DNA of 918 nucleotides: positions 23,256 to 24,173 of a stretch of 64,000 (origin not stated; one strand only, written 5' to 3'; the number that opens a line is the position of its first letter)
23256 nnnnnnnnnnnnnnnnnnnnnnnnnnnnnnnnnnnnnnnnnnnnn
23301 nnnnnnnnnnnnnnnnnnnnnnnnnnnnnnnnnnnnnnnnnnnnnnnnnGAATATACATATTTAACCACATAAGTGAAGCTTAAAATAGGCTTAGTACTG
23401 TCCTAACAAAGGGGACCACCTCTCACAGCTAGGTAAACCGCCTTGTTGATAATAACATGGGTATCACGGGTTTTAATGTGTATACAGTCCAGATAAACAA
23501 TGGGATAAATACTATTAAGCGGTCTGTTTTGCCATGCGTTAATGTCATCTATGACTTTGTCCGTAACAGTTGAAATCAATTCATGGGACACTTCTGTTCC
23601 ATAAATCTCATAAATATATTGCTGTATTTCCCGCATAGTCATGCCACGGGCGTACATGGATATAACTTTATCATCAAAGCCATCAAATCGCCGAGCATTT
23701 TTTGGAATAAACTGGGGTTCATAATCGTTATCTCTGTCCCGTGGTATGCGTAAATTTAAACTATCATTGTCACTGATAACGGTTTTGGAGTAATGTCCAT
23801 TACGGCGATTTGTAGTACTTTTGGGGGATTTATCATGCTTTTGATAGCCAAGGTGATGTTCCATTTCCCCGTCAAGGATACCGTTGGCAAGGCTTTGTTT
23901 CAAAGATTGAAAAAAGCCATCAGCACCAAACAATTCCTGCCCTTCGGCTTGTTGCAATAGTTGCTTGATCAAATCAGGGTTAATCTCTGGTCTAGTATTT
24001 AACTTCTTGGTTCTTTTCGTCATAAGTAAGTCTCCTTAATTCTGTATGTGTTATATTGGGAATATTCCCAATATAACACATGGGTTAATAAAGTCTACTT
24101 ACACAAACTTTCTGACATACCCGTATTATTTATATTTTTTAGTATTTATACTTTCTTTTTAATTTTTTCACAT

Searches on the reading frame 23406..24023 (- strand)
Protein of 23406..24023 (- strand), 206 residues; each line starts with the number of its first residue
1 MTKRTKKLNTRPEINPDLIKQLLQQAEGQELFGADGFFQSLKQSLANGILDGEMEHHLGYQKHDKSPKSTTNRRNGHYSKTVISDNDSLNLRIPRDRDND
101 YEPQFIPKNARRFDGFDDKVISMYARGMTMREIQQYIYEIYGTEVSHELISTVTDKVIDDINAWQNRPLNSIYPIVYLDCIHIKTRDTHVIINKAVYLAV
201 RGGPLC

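Call 51: search_protein_families(library=pfam, proteins=[window:23406-24023:-], max_evalue=0.00001)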
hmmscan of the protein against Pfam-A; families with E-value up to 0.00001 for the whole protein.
window:23406-24023:- (206 aa): 1 family
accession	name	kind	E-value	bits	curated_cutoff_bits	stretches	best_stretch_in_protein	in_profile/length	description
PF00872.24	Transposase_mut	-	1e-50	173.2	21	1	18-200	6-187/379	Transposase, Mutator family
